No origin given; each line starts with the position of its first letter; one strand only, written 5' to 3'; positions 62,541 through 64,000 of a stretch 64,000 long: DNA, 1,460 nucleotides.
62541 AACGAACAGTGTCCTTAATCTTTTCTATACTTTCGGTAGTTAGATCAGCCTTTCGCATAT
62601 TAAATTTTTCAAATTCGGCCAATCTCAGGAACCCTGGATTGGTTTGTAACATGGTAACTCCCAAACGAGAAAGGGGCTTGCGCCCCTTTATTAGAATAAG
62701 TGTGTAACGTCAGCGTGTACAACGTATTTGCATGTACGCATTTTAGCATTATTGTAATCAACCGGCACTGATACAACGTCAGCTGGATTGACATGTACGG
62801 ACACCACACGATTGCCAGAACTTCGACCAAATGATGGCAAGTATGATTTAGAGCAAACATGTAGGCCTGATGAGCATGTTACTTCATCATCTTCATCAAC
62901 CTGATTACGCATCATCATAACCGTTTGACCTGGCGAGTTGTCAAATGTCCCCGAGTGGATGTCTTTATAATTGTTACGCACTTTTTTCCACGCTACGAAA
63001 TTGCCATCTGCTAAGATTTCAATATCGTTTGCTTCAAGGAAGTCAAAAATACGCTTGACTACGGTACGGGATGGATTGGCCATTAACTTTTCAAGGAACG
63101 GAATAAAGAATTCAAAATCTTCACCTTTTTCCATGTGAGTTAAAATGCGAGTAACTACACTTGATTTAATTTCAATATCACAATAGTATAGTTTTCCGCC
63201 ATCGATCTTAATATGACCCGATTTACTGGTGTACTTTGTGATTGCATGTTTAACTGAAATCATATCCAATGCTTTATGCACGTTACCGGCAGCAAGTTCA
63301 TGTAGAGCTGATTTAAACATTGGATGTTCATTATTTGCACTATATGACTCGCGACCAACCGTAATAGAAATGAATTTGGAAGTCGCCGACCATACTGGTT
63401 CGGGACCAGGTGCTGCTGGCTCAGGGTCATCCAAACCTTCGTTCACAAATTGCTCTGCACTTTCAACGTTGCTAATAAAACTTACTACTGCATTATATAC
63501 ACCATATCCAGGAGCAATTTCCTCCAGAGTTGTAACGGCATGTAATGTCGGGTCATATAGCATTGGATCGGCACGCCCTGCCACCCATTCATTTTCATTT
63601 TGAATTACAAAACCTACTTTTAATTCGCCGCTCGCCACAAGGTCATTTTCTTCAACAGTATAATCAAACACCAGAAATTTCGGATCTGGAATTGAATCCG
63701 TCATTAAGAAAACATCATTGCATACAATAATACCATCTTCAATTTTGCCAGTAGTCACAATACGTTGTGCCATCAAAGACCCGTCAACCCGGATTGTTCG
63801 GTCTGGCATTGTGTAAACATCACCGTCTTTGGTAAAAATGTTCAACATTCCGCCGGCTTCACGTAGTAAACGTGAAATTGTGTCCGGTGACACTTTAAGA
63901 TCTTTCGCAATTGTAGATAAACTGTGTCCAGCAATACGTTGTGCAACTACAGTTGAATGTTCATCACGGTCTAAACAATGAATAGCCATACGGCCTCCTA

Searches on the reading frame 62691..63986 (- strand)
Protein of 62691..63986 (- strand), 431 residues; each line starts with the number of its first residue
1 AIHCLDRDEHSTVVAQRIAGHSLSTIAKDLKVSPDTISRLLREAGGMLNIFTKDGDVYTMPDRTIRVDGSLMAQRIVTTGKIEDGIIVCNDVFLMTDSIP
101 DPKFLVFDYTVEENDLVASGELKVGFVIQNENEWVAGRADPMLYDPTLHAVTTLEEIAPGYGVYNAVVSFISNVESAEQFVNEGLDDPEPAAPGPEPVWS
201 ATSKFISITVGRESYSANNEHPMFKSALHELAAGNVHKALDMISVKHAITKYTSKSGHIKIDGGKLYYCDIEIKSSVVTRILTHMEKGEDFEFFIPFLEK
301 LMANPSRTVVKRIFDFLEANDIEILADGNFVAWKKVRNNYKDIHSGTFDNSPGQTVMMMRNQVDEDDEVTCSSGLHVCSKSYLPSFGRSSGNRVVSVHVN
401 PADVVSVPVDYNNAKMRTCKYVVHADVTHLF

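Call 66: search_protein_families(library=phrogs, proteins=[window:62691-63986:-], max_evalue=0.00001)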
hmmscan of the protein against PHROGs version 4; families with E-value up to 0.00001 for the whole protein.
window:62691-63986:- (431 aa): 5 families
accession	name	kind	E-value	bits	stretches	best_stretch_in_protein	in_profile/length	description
phrog_609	-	lysis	1.2e-95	322.5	1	2-429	754-1046/1055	RIIB lysis inhibitor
phrog_36818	-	lysis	1.8e-57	194.5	1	285-428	1-146/163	RIIB lysis inhibitor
phrog_3803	-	lysis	4.5e-54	185.5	1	204-429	286-514/530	RIIB lysis inhibitor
phrog_11221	-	lysis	1.4e-36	127.8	1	275-427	86-237/543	RIIB lysis inhibitor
phrog_2886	-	lysis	8.9e-26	91.9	1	282-423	183-328/552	RIIB lysis inhibitor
